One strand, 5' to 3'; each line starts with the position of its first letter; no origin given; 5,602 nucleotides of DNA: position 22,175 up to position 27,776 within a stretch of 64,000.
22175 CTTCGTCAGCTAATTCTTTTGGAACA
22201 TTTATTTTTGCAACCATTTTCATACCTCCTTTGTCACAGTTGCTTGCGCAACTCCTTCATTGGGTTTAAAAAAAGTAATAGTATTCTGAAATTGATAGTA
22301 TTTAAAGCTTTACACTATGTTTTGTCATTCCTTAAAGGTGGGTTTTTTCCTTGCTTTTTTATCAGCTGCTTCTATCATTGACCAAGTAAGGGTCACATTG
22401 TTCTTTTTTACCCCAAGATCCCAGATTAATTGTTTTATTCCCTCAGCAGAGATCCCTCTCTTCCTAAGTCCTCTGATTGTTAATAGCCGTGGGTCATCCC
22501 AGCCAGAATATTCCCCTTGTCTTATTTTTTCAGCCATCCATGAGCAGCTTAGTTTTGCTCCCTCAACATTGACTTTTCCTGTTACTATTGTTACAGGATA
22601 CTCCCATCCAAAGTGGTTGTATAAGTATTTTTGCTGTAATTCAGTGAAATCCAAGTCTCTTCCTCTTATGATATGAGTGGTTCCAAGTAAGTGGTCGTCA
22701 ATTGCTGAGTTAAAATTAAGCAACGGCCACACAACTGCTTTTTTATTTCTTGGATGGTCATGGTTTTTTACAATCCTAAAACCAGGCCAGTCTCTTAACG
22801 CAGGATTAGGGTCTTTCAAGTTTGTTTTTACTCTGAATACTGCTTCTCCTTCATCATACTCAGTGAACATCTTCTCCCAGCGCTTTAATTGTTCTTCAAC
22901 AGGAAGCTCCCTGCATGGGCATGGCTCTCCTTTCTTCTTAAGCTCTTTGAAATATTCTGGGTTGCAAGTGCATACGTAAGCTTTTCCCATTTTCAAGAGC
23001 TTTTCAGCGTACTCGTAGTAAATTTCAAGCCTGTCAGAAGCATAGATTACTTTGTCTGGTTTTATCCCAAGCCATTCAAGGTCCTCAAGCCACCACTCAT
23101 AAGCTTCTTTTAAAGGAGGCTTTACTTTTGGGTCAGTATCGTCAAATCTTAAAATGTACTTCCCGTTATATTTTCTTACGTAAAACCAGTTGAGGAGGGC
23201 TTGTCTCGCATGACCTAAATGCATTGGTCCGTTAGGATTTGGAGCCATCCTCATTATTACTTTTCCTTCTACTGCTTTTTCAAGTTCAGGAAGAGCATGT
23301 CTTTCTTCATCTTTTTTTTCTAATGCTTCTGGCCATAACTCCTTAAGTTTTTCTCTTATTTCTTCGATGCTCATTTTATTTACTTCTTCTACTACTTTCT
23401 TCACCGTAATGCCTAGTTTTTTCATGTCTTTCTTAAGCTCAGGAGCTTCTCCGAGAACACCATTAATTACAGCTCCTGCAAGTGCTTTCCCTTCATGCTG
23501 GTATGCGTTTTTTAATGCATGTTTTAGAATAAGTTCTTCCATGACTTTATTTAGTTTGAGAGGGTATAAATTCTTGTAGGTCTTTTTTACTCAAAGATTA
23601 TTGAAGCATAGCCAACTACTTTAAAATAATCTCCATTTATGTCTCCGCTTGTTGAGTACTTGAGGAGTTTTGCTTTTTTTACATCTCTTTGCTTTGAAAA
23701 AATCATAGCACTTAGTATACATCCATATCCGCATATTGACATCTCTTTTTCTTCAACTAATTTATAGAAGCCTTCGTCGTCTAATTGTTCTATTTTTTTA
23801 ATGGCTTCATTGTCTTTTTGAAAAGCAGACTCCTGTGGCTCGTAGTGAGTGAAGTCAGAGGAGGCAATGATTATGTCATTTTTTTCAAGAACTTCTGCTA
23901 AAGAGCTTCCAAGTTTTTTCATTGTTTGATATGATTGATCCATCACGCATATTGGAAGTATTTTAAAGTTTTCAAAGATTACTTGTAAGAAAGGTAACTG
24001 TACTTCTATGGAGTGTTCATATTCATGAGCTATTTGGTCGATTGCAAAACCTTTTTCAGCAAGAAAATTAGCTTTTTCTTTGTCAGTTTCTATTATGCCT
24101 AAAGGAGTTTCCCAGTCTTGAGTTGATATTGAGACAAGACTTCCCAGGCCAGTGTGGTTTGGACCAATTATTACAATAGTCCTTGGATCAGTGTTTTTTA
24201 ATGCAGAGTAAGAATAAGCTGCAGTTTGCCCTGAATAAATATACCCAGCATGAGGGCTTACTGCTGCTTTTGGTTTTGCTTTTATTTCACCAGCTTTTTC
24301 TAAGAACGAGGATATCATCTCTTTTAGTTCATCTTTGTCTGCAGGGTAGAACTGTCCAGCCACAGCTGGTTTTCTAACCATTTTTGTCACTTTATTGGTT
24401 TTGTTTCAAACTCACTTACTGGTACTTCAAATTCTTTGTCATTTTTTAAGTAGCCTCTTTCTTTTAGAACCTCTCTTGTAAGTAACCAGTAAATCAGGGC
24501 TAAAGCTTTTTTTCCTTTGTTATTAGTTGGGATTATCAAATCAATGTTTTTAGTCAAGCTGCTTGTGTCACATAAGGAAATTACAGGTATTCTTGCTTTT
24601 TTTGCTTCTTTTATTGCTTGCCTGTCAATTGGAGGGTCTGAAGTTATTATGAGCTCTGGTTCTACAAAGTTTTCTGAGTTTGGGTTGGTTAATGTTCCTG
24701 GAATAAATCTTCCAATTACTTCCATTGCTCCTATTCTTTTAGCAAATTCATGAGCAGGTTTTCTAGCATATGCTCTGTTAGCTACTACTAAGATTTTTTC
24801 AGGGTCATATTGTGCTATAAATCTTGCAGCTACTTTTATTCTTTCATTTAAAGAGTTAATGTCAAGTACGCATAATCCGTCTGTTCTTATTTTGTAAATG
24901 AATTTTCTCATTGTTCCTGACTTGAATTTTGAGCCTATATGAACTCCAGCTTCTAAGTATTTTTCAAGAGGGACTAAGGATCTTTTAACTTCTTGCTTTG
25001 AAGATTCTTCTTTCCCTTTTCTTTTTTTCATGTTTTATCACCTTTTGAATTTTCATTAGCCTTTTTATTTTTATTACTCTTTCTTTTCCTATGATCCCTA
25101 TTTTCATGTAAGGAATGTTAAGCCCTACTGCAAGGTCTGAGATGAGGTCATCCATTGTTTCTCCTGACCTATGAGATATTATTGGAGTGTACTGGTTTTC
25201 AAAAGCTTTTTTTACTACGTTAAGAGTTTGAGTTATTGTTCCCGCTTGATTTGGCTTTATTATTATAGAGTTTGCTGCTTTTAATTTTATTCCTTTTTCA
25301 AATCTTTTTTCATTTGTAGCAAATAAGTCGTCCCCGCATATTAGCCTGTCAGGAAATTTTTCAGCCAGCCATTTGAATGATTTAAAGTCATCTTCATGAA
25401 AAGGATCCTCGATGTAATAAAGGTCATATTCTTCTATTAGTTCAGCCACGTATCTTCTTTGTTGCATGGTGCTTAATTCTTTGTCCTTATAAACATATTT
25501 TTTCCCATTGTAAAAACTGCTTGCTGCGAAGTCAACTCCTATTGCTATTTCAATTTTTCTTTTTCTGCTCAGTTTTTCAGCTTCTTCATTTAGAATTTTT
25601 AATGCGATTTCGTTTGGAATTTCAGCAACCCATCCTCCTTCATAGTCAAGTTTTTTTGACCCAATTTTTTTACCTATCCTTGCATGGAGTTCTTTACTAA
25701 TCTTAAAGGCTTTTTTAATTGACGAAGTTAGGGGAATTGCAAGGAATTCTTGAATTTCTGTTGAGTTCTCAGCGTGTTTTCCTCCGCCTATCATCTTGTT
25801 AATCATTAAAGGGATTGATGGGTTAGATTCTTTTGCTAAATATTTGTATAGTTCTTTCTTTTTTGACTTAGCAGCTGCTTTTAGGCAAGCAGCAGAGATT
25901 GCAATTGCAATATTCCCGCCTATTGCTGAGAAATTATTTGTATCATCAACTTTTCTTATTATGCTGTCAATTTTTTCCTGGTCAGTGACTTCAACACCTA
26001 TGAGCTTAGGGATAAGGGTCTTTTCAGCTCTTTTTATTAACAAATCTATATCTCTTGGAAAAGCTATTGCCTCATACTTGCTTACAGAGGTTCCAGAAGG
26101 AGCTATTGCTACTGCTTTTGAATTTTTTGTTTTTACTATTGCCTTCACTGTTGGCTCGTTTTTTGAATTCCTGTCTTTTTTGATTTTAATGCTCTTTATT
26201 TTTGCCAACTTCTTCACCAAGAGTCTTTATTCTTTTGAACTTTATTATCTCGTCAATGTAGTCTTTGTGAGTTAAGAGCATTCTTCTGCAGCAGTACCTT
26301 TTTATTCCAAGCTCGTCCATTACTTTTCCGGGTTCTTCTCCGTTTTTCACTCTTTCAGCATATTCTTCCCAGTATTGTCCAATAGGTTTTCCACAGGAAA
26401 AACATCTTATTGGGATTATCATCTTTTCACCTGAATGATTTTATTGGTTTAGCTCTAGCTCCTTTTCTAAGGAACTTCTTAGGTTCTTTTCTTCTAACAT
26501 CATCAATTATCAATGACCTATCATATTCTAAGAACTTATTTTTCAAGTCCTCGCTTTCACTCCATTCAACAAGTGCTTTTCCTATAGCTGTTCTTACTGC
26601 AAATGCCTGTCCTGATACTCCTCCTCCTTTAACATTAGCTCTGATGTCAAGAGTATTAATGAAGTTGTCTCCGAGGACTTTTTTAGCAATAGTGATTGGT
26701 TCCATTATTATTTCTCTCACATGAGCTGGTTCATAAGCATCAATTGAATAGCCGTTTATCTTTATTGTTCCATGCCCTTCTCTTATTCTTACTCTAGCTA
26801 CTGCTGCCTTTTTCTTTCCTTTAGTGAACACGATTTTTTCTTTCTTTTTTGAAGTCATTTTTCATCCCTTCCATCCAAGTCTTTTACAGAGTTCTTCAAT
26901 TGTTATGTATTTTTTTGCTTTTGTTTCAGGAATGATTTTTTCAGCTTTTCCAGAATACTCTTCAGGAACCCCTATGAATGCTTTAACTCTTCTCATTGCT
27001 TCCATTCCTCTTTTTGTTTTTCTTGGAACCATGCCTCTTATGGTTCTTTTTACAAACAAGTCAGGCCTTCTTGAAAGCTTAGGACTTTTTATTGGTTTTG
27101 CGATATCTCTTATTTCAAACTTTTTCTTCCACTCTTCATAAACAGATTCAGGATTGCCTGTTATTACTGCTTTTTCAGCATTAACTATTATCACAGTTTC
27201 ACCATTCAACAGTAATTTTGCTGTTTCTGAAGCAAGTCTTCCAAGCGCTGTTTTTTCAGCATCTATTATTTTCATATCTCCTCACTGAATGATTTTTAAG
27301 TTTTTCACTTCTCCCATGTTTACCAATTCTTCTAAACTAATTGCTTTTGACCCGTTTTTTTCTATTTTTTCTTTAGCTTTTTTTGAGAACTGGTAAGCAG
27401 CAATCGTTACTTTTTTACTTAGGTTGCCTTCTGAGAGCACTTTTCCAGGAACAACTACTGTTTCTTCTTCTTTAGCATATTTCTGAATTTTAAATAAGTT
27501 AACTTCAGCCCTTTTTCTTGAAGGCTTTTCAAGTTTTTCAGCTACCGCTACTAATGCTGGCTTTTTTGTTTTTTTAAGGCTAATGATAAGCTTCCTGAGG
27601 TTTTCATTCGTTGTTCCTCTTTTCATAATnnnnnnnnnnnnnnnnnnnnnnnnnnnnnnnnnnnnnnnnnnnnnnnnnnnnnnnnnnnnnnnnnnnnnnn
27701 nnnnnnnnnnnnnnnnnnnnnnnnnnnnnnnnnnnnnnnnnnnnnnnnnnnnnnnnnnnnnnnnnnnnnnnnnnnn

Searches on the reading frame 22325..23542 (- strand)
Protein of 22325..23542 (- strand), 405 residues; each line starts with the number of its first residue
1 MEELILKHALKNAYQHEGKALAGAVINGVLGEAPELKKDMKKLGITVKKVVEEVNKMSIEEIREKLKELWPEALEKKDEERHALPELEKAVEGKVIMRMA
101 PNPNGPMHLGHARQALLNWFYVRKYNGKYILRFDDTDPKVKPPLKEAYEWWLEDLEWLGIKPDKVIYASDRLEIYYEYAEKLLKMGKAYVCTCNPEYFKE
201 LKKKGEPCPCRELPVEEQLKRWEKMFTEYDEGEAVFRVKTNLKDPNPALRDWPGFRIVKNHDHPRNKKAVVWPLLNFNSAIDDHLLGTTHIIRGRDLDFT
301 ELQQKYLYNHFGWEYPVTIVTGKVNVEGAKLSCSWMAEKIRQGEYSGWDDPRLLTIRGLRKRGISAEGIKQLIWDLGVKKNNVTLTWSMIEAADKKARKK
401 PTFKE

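Call 61: search_protein_families(library=pfam, proteins=[window:22325-23542:-], max_evalue=0.001)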
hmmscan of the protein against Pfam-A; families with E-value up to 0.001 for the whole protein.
window:22325-23542:- (405 aa): 1 family
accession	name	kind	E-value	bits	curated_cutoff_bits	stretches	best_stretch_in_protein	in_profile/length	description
PF00749.27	tRNA-synt_1c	-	3e-69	233.8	23.4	1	94-396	1-310/314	tRNA synthetases class I (E and Q), catalytic domain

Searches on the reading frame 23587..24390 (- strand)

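Call 61: search_protein_families(library=pfam, proteins=[window:23587-24390:-], max_evalue=0.001)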
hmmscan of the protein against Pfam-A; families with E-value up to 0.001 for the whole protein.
window:23587-24390:- (267 aa): 1 family
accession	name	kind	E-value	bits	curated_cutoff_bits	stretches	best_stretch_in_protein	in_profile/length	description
PF01875.22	Memo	-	1.5e-85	287.1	27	1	7-264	1-268/269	Memo-like protein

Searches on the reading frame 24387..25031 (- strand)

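Call 61: search_protein_families(library=pfam, proteins=[window:24387-25031:-], max_evalue=0.001)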
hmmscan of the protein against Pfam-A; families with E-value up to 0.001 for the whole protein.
window:24387-25031:- (214 aa): 1 family
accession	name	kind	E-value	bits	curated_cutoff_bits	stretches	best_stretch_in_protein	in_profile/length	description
PF00318.25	Ribosomal_S2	-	5.2e-26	91.7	26.1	2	124-188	149-213/216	Ribosomal protein S2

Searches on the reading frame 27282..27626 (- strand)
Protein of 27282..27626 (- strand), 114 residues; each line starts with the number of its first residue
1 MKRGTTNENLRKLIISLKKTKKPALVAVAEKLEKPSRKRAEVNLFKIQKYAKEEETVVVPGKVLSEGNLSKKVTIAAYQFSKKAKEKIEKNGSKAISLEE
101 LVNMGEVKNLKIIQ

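Call 12: find_encoding_contigs(protein=window:27282-27626:-, flank=10000, max_places=6)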
Protein window:27282-27626:- (114 aa): 2 contigs read that carry it; 1 place shown.
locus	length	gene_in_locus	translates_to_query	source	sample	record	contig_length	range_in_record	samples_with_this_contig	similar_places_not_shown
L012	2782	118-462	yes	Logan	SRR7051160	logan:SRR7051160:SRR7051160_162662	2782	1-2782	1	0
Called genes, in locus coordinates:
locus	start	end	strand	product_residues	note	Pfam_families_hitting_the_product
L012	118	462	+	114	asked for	PF00828:Ribosomal_L27A, PF17135:Ribosomal_L18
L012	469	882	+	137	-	PF00572:Ribosomal_L13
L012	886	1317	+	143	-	PF00380:Ribosomal_S9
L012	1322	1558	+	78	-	PF01194:RNA_pol_N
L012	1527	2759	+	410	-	PF03952:Enolase_N, PF00113:Enolase_C, PF13378:MR_MLE_C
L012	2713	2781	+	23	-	?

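Call 27: find_homologous_proteins(query=window:27282-27626:-, max_evalue=1e-10)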
Query window:27282-27626:- (114 aa): 45 proteins with E <= 1e-10 among 71 candidates.
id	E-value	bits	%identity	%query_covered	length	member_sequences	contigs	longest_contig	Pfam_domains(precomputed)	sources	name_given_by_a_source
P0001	1.5e-59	216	100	100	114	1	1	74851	PF00828.26,PF17135.10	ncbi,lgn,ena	-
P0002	1.6e-27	113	58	96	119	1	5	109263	PF00828.26,PF17135.10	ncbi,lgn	ncbi:MAG: 50S ribosomal protein L18e [Candidatus Aenigmatarchaeota archaeon]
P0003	6.4e-27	111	62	89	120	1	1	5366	PF00828.26,PF17135.10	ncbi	ncbi:MAG: 50S ribosomal protein L18e [Candidatus Aenigmatarchaeota archaeon]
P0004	1.5e-26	110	64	89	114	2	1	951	PF00828.26,PF17135.10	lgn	-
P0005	7.1e-26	108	58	90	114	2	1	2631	PF17135.10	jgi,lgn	jgi:large subunit ribosomal protein L18e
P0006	7.5e-26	108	58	89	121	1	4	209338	PF00828.26,PF17135.10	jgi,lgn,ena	jgi:large subunit ribosomal protein L18e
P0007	2.7e-25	106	55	89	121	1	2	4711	PF00828.26,PF17135.10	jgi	jgi:large subunit ribosomal protein L18e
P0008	3.1e-25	106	58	89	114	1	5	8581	PF17135.10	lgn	-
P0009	5.3e-25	105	59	89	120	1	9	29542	PF00828.26,PF17135.10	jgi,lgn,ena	jgi:large subunit ribosomal protein L18e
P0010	6.8e-25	105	60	86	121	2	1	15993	PF00828.26,PF17135.10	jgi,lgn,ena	-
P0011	1.2e-24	104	54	99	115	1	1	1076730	PF17135.10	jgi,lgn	jgi:large subunit ribosomal protein L18e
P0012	3.7e-23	99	55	95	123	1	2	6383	PF00828.26,PF17135.10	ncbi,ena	-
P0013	7.9e-23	98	55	87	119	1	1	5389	PF00828.26,PF17135.10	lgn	-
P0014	2.2e-22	97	59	87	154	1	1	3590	PF00828.26,PF17135.10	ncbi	ncbi:MAG: 50S ribosomal protein L18e, partial [Nanoarchaeota archaeon]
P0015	7.1e-22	95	59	89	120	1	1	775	PF00828.26,PF17135.10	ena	-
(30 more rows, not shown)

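Call 28: find_encoding_contigs(protein=P0002, flank=5000, max_places=3)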
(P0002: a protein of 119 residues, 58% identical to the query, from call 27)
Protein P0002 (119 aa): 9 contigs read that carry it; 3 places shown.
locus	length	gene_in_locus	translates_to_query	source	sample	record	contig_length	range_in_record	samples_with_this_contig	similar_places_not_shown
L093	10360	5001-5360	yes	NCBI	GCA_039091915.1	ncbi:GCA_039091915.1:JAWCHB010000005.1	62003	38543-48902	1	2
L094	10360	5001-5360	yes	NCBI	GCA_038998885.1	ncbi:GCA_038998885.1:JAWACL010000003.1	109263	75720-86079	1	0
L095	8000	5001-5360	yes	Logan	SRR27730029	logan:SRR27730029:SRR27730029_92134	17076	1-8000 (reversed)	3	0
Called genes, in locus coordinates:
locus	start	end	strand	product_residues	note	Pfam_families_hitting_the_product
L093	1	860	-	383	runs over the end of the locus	PF00899:ThiF (faint), PF00091:Tubulin, PF12327:FtsZ_C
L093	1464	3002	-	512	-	PF02885:Glycos_trans_3N, PF00591:Glycos_transf_3, PF07831:PYNP_C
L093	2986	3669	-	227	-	PF06745:ATPase, PF13481:AAA_25, PF23442:DUF7125 (faint)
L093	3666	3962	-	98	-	PF04472:SepF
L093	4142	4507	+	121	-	-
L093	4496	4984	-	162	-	PF03266:NTPase_1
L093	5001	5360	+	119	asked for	PF17135:Ribosomal_L18, PF00828:Ribosomal_L27A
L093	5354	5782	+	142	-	PF00572:Ribosomal_L13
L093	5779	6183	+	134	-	PF00380:Ribosomal_S9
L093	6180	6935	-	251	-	PF01944:SpoIIM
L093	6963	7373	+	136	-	-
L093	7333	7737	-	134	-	-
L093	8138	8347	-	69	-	PF01938:TRAM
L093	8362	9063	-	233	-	PF03167:UDG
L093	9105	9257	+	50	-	-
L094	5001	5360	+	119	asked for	PF17135:Ribosomal_L18, PF00828:Ribosomal_L27A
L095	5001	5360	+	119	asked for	PF17135:Ribosomal_L18, PF00828:Ribosomal_L27A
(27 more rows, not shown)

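Call 29: find_encoding_contigs(protein=P0006, flank=5000, max_places=3)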
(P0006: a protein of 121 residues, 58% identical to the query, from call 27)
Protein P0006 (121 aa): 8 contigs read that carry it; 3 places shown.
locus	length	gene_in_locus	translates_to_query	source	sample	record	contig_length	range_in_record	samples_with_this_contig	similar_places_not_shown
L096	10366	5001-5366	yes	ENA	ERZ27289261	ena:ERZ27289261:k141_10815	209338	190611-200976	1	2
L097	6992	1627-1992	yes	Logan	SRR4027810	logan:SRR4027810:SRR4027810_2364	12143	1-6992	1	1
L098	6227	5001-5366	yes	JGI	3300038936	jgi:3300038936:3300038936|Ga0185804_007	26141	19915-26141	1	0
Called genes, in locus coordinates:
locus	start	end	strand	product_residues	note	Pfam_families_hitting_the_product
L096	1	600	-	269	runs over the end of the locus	PF00573:Ribosomal_L4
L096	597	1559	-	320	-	PF00297:Ribosomal_L3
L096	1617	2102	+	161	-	PF11969:DcpS_C (weak), PF01230:HIT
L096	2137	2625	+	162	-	PF04008:Adenosine_kin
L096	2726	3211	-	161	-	-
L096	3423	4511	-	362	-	PF02812:ELFV_dehydrog_N, PF00208:ELFV_dehydrog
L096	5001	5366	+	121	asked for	PF17135:Ribosomal_L18, PF00828:Ribosomal_L27A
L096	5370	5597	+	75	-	-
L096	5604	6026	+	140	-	PF00572:Ribosomal_L13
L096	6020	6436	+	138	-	PF00380:Ribosomal_S9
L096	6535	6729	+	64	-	PF01194:RNA_pol_N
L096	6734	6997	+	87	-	PF01192:RNA_pol_Rpb6 (weak)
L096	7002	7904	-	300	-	PF13412:HTH_24 (faint), PF12840:HTH_20, PF05124:S_layer_C (weak)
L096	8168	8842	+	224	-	PF13230:GATase_4 (weak), PF13522:GATase_6, PF13537:GATase_7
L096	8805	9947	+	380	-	PF01380:SIS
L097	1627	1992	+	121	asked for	PF17135:Ribosomal_L18, PF00828:Ribosomal_L27A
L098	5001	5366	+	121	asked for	PF17135:Ribosomal_L18, PF00828:Ribosomal_L27A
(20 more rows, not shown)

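Call 30: find_encoding_contigs(protein=P0011, flank=5000, max_places=2)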
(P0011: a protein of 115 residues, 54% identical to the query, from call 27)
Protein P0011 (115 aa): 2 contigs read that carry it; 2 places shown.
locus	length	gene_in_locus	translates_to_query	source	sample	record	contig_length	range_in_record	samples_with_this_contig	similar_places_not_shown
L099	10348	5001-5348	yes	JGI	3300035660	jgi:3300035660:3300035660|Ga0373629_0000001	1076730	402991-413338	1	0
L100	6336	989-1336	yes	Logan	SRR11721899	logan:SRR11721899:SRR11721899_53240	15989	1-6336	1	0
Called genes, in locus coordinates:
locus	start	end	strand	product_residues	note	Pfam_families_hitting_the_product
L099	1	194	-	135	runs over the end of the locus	-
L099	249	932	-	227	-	PF04140:ICMT, PF04191:PEMT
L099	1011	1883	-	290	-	-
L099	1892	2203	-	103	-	PF14277:DUF4364 (weak)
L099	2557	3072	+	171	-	PF00416:Ribosomal_S13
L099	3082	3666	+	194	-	PF22421:SYY_C-terminal (faint), PF01479:S4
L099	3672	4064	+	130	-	PF00411:Ribosomal_S11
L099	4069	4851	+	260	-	PF01193:RNA_pol_L, PF01000:RNA_pol_A_bac, PF13484:Fer4_16 (faint), PF13237:Fer4_10 (weak), PF12838:Fer4_7 (weak), PF13187:Fer4_9 (weak)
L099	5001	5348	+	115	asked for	PF17135:Ribosomal_L18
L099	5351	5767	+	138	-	PF00572:Ribosomal_L13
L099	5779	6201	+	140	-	PF00380:Ribosomal_S9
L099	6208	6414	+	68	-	PF01194:RNA_pol_N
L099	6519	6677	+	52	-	-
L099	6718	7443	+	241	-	PF00318:Ribosomal_S2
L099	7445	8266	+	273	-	PF01875:Memo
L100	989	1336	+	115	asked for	PF17135:Ribosomal_L18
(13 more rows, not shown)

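Call 38: find_encoding_contigs(protein=P0003, flank=5000, max_places=2)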
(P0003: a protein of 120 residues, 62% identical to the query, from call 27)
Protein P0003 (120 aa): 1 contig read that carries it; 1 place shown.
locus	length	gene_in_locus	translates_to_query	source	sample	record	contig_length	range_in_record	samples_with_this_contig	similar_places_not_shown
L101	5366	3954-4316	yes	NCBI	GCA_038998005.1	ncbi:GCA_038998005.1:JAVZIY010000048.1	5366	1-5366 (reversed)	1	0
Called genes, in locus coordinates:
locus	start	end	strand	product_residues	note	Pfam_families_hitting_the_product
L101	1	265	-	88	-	PF02535:Zip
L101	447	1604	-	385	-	PF22025:ThiI_fer, PF02926:THUMP, PF02568:ThiI, PF06508:QueC (faint)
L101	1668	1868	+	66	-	-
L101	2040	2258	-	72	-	-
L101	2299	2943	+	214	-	-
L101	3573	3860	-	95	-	-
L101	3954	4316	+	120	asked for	PF17135:Ribosomal_L18, PF00828:Ribosomal_L27A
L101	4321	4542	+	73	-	-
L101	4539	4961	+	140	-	PF00572:Ribosomal_L13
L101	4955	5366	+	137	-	PF00380:Ribosomal_S9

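Call 39: find_encoding_contigs(protein=P0005, flank=5000, max_places=2)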
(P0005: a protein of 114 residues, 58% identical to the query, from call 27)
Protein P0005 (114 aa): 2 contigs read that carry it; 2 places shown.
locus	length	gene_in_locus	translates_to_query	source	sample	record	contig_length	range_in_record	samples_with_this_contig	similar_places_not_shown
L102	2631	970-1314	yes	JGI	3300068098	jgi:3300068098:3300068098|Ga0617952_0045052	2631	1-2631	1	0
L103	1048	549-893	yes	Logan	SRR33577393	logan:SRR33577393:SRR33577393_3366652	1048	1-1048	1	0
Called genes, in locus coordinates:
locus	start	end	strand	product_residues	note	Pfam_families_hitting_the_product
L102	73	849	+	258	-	PF01193:RNA_pol_L, PF01000:RNA_pol_A_bac, PF13237:Fer4_10 (weak)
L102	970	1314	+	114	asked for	PF17135:Ribosomal_L18 (weak)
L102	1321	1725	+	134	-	PF00572:Ribosomal_L13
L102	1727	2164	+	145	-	PF00380:Ribosomal_S9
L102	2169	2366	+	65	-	PF01194:RNA_pol_N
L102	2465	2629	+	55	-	?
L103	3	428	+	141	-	?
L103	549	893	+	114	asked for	PF17135:Ribosomal_L18 (weak)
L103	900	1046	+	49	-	?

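Call 40: find_encoding_contigs(protein=P0008, flank=5000, max_places=3)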
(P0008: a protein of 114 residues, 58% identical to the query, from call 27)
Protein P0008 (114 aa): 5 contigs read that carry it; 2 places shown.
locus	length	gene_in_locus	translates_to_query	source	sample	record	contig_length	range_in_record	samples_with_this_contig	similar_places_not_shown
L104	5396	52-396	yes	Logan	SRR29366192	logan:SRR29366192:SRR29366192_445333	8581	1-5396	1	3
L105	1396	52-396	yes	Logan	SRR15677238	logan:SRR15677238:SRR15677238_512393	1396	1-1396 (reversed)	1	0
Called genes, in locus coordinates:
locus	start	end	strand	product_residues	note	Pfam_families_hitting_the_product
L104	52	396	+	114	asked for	PF17135:Ribosomal_L18 (weak)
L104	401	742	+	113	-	PF02675:AdoMet_dc (weak)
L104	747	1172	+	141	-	PF00572:Ribosomal_L13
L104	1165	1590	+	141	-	PF00380:Ribosomal_S9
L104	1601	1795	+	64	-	PF01194:RNA_pol_N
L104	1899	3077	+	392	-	PF03952:Enolase_N, PF00113:Enolase_C, PF13378:MR_MLE_C (weak)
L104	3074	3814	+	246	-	PF00318:Ribosomal_S2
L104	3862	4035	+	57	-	-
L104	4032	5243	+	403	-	PF00749:tRNA-synt_1c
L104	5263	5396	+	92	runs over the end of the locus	-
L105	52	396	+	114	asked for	PF17135:Ribosomal_L18 (weak)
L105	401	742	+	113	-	PF02675:AdoMet_dc (weak)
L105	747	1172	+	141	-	PF00572:Ribosomal_L13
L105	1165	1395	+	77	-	?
